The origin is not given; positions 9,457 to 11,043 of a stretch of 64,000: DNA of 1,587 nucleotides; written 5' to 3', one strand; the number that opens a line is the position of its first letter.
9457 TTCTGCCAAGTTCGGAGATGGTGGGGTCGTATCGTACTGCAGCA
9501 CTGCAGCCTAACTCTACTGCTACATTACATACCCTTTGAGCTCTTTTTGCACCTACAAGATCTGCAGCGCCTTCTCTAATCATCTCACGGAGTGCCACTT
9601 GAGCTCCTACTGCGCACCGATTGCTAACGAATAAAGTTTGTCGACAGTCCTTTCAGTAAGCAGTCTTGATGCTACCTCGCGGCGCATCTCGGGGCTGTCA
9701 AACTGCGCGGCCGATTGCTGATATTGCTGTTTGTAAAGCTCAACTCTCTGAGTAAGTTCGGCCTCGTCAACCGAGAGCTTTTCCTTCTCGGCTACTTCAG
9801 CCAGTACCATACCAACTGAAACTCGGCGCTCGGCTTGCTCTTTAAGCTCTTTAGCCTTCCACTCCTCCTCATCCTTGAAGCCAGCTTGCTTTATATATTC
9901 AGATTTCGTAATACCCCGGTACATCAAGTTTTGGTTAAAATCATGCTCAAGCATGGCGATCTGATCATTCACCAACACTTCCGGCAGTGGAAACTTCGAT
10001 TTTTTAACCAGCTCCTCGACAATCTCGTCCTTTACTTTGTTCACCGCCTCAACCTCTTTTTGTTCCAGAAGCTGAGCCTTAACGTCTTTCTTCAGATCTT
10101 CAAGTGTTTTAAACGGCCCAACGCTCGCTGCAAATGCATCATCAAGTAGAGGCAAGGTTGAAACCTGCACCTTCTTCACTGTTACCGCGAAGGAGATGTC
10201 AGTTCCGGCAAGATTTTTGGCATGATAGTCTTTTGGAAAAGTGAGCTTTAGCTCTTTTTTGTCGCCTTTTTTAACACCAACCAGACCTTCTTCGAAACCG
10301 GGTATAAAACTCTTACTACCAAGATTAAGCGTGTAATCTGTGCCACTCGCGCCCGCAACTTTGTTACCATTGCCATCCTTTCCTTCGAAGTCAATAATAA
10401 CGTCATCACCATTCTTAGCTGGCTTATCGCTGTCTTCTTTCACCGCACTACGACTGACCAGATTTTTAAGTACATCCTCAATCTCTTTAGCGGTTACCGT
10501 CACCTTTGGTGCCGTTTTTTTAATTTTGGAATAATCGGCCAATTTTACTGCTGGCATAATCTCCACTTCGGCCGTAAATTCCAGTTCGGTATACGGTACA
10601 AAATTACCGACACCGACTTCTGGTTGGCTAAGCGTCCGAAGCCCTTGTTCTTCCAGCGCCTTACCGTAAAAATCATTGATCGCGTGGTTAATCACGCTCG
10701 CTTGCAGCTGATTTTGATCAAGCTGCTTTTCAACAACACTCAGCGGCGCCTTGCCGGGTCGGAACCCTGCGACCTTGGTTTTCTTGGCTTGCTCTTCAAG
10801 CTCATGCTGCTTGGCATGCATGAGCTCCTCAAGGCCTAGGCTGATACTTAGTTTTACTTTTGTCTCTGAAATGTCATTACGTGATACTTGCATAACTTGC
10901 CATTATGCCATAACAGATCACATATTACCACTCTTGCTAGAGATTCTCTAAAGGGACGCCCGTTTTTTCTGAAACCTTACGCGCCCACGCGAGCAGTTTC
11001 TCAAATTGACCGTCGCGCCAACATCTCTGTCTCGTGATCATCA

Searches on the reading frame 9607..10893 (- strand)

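Call 9: search_protein_families(library=pfam, proteins=[window:9607-10893:-])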
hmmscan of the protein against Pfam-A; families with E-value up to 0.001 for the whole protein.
window:9607-10893:- (428 aa): 3 families
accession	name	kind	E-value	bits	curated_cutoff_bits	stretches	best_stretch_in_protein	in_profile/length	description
PF05697.18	Trigger_N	-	8.1e-34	117.4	22.2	1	1-145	1-144/144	Bacterial trigger factor protein (TF)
PF05698.19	Trigger_C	-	2.8e-27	96.2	22.7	1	263-420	1-160/162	Bacterial trigger factor protein (TF) C-terminus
PF00254.34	FKBP_C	-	5.4e-16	59.1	21.1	1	157-233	3-81/94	FKBP-type peptidyl-prolyl cis-trans isomerase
